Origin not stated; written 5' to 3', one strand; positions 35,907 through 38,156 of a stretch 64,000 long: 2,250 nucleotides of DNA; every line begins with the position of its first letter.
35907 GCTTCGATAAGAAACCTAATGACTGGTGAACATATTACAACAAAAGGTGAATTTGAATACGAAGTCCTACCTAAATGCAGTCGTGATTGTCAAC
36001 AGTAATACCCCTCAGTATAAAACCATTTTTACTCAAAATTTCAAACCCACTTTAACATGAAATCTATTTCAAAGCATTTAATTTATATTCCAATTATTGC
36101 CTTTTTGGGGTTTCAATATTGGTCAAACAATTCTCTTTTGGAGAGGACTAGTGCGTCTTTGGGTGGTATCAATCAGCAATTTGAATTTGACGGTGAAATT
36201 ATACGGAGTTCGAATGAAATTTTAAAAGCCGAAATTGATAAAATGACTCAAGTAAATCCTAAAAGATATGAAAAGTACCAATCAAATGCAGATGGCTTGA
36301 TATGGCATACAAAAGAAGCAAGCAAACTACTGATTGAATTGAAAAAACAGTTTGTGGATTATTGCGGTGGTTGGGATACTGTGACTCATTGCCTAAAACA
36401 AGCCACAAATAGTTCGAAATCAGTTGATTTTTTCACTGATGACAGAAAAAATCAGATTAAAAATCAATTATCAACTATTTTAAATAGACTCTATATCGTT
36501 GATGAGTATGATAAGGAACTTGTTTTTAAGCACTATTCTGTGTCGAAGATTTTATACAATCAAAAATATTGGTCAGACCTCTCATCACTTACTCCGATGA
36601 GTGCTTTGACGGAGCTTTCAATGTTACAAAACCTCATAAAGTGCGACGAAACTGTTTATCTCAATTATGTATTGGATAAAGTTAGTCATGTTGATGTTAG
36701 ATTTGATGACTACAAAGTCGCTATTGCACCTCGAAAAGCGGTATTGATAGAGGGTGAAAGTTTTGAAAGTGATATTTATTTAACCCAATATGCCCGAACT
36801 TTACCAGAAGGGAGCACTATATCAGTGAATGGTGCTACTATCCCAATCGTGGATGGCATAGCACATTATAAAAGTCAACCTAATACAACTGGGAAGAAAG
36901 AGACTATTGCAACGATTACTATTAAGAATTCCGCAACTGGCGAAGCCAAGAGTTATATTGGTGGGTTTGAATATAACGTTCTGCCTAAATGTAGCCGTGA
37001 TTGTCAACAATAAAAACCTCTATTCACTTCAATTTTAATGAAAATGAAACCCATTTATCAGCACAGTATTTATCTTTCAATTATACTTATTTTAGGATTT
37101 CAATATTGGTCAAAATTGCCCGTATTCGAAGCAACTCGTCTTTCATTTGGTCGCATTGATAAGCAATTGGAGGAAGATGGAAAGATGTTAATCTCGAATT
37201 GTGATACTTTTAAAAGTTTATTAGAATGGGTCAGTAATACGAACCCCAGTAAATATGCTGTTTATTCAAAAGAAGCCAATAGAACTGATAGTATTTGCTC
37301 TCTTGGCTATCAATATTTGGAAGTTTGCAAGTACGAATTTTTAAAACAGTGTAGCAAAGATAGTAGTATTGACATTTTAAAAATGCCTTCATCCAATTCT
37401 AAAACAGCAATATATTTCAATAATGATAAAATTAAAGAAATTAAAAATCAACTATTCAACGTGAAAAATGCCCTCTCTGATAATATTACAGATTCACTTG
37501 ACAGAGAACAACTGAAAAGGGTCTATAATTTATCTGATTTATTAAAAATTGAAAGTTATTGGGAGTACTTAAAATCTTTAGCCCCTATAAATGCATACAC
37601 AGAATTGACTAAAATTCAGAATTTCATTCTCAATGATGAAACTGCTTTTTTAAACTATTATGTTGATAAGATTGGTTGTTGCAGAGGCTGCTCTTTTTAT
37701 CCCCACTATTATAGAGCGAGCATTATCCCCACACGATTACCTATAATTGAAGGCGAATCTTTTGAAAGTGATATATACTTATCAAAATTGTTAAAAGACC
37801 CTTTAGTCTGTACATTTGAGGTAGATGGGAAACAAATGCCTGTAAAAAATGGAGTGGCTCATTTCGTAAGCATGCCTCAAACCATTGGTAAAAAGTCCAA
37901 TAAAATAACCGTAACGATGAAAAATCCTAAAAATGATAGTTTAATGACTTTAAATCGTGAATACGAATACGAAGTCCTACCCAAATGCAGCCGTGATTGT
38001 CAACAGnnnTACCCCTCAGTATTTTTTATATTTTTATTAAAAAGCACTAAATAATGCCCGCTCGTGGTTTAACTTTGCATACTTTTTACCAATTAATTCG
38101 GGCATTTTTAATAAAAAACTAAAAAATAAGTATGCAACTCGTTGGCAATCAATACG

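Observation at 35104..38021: Three tandem truncated GldM/PorM-like paralogs with an invariant Cys-containing tail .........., away from any gldKLMN context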

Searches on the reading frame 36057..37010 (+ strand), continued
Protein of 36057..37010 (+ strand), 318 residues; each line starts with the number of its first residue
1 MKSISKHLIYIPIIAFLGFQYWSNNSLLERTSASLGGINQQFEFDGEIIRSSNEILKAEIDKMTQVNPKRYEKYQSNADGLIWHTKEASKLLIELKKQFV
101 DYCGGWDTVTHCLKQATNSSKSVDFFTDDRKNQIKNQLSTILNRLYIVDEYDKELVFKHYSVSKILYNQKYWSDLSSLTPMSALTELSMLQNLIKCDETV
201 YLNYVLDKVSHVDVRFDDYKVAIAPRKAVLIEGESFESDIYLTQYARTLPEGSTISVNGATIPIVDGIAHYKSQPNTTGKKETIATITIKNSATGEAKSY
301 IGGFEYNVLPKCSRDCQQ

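Call 63: find_encoding_contigs(protein=P0019, flank=8000, max_places=4)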
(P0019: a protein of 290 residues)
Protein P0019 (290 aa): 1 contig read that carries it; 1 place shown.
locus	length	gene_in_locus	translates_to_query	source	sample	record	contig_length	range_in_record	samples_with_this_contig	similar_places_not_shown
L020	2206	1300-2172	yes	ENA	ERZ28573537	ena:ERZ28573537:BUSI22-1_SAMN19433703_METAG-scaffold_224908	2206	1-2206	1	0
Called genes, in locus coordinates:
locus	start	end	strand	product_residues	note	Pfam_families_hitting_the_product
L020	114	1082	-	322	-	PF05971:Methyltransf_10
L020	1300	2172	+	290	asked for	PF21601:GldM_2nd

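Call 64: find_encoding_contigs(protein=P0035, flank=8000, max_places=4)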
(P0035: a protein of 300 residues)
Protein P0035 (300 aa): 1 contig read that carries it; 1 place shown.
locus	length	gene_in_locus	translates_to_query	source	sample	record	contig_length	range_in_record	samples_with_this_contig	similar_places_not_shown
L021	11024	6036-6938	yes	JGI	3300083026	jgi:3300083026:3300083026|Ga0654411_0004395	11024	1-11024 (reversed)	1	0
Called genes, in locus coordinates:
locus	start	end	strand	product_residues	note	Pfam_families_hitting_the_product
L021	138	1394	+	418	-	PF12388:Peptidase_M57, PF00413:Peptidase_M10 (weak), PF18885:DUF5648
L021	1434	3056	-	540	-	PF13231:PMT_2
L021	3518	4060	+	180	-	PF16267:DUF4920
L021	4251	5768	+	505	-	PF01943:Polysacc_synt (weak), PF13440:Polysacc_synt_3 (weak)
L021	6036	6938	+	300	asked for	PF21601:GldM_2nd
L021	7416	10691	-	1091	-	PF00656:Peptidase_C14, PF02089:Palm_thioest (weak), PF24096:DUF7379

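Call 65: find_encoding_contigs(protein=P0060, flank=8000, max_places=4)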
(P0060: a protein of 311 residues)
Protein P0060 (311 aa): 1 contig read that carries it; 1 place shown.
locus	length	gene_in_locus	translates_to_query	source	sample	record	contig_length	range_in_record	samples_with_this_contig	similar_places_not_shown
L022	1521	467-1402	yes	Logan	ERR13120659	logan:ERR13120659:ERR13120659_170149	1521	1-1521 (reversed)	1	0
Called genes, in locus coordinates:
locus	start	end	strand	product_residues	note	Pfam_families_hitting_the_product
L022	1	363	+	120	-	?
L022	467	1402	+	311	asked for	PF21601:GldM_2nd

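Call 71: search_protein_families(library=pfam, proteins=[L016:11799-12623:+, L016:9854-10726:+, L010:5999-6955:+, L010:7006-7950:+, L010:9036-9416:+, L015:5564-6409:-, L005:4099-5001:+, L008:711-1619:+], max_evalue=0.01)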
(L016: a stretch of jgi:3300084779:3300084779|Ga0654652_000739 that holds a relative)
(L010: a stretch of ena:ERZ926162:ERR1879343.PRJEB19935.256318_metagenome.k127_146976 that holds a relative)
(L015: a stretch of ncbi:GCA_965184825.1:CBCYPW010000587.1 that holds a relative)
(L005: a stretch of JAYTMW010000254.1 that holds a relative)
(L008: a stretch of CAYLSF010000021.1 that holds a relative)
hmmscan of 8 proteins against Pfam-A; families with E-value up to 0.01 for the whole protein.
L016:11799-12623:+ (275 aa): 0 families

L016:9854-10726:+ (291 aa): 0 families

L010:5999-6955:+ (319 aa): 1 family
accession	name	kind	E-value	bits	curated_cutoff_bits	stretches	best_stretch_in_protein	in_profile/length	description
PF21601.3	GldM_2nd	-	0.00018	22.4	24.4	1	218-311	7-97/98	GldM second domain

L010:7006-7950:+ (315 aa): 2 families
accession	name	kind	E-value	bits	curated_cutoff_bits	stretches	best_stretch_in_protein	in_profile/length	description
PF21601.3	GldM_2nd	-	0.00017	22.4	24.4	1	216-306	10-96/98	GldM second domain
PF12081.13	GldM_1st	-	0.00027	21.4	25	1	42-200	13-190/194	GldM N-terminal domain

L010:9036-9416:+ (127 aa): 0 families

L015:5564-6409:- (281 aa): 0 families

L005:4099-5001:+ (301 aa): 2 families
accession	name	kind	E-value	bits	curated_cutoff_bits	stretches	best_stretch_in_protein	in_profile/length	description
PF21601.3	GldM_2nd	-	1.1e-12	48.7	24.4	1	202-292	10-97/98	GldM second domain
PF07058.16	MAP70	-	0.0053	16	27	1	26-119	165-258/554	Microtubule-associated protein 70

L008:711-1619:+ (303 aa): 1 family
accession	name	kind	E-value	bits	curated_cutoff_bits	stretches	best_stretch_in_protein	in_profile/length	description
PF21601.3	GldM_2nd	-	9.7e-10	39.3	24.4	1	212-303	10-97/98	GldM second domain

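Call 72: search_protein_families(library=padloc, proteins=[window:36057-37010:+], max_evalue=0.01)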
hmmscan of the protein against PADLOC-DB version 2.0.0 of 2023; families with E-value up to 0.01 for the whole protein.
window:36057-37010:+ (318 aa): 0 families

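Call 73: search_protein_families(library=phrogs, proteins=[window:36057-37010:+], max_evalue=0.01)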
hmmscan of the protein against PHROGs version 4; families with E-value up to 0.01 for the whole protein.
window:36057-37010:+ (318 aa): 0 families

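Call 82: find_encoding_contigs(protein=P0008, flank=4000, max_places=3)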
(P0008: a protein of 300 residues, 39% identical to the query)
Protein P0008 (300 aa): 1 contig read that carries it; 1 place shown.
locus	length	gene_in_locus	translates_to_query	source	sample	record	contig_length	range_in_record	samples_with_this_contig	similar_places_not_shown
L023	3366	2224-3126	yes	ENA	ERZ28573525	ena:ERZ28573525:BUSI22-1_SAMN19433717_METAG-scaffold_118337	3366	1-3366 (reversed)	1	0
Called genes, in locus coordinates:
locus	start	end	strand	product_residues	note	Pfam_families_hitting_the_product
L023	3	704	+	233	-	?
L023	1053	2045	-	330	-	PF17761:DUF1016_N, PF06250:YhcG_C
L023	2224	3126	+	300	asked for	PF21601:GldM_2nd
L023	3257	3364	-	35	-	?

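Call 83: find_encoding_contigs(protein=P0004, flank=4000, max_places=3)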
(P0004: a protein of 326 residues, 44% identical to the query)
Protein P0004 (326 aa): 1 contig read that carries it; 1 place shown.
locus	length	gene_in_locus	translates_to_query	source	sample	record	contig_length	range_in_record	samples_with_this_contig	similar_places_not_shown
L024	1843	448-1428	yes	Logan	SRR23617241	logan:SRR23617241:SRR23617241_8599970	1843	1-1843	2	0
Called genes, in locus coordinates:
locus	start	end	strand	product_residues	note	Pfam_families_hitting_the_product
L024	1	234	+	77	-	?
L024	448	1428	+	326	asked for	PF21601:GldM_2nd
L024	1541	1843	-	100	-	?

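Call 89: fold_search(model_id=the predicted structure, library=viral)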
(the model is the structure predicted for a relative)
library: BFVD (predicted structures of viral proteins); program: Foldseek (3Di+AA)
matches with E <= 10: 1090; with E <= 0.001: 3
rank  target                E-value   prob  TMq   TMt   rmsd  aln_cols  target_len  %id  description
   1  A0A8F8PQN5            4.7e-05  1.00  0.23  0.13  24.8       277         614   10  Signal transducer and activator of transcription [Clandestinovirus]
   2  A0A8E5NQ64            9.3e-05  0.99  0.21  0.08  18.5       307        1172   10  (no name in the UniProt tables at hand)
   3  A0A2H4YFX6            4.4e-04  1.00  0.22  0.64   4.2        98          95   18  Head outer capsid protein [Citrobacter phage CF1 ERZ-2017]
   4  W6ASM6                1.2e-03  1.00  0.22  0.44   4.5        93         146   22  Putative split head outer capsid protein [Enterobacter phage PG7]
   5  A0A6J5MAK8            1.2e-03  0.75  0.17  0.12  26.5       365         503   11  Ig-like domain-containing protein [uncultured Caudovirales phage]
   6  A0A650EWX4            1.5e-03  0.98  0.21  0.08  16.1       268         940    8  (no name in the UniProt tables at hand)
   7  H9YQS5                2.4e-03  0.57  0.17  0.16  20.3       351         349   12  (no name in the UniProt tables at hand)
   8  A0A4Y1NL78            2.6e-03  1.00  0.23  0.20   2.8        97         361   16  Highly immunogenic outer capsid protein [Acinetobacter phage AM101]
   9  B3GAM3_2              2.7e-03  1.00  0.20  0.09   5.5       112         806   13  AMDV4_2 [uncultured virus]
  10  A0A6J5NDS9            2.9e-03  1.00  0.23  0.18   5.0       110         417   16  Big-1 domain-containing protein (Fragment) [uncultured Caudovirales phage]
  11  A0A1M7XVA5            2.9e-03  1.00  0.20  0.14   7.2       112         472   10  Uncharacterized protein [Cedratvirus A11]
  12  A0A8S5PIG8            3.0e-03  0.99  0.18  0.30   7.4       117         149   12  Cellulase [Myoviridae sp. ct0jJ30]
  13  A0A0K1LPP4            3.5e-03  1.00  0.24  0.41   4.7       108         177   14  Outer capsid protein [Klebsiella phage Matisse]
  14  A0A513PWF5            4.2e-03  1.00  0.22  0.62   3.9        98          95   12  Bacterial Ig-like domain-containing protein [Vibrio phage 2 TSL-2019]
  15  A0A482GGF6            4.4e-03  1.00  0.21  0.52   5.3        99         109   14  (no name in the UniProt tables at hand)
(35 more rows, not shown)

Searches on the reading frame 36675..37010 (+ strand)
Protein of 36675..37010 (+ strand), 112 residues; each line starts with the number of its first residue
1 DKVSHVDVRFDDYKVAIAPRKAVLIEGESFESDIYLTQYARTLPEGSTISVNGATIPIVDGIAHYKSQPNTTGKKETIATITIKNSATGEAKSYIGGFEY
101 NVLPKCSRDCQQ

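Call 53: search_solved_structures(query=A3, max_evalue=10, show_alignments=4)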
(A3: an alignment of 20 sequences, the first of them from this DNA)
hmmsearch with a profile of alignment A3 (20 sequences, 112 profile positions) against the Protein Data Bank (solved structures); distinct sequences matched with E-value up to 10: 4.
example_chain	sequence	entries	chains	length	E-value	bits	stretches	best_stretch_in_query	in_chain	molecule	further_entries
8gyr_B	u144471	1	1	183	0.0031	20.9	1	16-89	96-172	LigA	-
8gyr_A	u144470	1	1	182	0.0036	20.7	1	16-88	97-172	Leptospira Immunoglobulin-like protein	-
3gmi_A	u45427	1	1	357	0.49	13.8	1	4-80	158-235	UPF0348 protein MJ0951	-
6hc1_A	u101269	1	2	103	0.94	12.9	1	24-61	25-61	GGDEF domain protein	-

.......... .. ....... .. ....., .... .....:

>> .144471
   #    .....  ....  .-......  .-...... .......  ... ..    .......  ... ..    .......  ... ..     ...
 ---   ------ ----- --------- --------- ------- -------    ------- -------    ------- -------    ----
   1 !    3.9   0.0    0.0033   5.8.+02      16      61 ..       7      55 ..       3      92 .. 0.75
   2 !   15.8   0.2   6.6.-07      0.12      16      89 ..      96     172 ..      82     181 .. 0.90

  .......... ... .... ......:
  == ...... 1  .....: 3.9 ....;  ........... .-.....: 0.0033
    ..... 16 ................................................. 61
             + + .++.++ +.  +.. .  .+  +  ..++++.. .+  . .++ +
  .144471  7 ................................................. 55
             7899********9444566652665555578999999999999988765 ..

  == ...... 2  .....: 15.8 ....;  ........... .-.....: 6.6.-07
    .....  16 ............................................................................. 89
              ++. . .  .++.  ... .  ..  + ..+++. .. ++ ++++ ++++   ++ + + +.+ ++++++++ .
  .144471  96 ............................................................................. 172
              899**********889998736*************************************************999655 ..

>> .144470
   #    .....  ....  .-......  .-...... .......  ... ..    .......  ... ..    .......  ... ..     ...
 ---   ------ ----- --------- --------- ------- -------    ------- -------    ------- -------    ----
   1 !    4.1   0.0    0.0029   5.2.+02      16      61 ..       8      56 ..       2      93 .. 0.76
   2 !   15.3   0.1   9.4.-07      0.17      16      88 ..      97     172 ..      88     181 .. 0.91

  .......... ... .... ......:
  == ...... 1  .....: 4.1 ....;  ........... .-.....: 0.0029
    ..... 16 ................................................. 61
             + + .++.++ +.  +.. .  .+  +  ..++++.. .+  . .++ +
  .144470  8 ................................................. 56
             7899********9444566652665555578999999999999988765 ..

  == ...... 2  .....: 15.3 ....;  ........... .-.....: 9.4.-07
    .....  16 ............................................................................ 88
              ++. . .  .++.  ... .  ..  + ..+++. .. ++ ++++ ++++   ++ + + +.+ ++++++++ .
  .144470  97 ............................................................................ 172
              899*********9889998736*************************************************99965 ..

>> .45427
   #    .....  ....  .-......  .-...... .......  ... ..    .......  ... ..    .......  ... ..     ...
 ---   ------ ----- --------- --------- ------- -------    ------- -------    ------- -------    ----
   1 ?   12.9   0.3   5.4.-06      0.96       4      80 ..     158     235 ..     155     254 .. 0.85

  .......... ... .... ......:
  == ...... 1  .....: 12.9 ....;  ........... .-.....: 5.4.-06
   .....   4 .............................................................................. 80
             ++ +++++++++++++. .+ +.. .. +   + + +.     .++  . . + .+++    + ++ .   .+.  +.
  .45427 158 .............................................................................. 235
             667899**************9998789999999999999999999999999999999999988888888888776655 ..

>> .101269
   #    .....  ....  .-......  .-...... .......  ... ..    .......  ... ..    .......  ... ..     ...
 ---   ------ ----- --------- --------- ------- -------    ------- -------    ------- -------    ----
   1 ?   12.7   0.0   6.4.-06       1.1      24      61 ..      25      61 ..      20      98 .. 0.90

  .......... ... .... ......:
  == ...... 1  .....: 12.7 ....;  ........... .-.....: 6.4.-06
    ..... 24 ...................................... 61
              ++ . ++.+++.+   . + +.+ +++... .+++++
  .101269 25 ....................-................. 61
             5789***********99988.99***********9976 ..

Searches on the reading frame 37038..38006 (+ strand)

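Call 3: search_protein_families(library=pfam, proteins=[window:37038-38006:+], max_evalue=1)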
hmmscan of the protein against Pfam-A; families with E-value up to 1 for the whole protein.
window:37038-38006:+ (323 aa): 4 families
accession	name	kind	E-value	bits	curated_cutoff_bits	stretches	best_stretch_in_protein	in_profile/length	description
PF21601.3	GldM_2nd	-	1.6e-05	25.8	24.4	1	225-314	10-97/98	GldM second domain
PF12081.13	GldM_1st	-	4e-05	24.1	25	1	36-209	5-192/194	GldM N-terminal domain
PF00957.27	Synaptobrevin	-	0.02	15.2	26.4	1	129-158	2-31/89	Synaptobrevin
PF00174.25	Oxidored_molyb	-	0.22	11.5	24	1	240-291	104-155/169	Oxidoreductase molybdopterin binding domain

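Call 4: search_protein_families(library=ncbifam, proteins=[window:37038-38006:+], max_evalue=1)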
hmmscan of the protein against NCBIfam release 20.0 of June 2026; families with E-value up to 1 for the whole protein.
window:37038-38006:+ (323 aa): 1 family
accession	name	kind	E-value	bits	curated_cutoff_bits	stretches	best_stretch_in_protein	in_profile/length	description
NF043078.1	MMSYN1_0168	equivalog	0.00041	19.1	800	1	39-197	230-383/649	oligopeptide ABC transporter ATP-binding protein OppF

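Call 72: search_protein_families(library=padloc, proteins=[window:37038-38006:+], max_evalue=0.01)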
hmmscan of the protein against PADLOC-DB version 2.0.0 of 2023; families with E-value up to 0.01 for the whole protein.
window:37038-38006:+ (323 aa): 1 family
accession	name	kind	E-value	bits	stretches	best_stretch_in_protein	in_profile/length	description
PDLC00038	DruH3|DruH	-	0.00066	15.6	1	33-188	865-1016/1168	Unknown function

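Call 73: search_protein_families(library=phrogs, proteins=[window:37038-38006:+], max_evalue=0.01)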
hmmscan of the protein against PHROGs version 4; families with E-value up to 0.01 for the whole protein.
window:37038-38006:+ (323 aa): 0 families
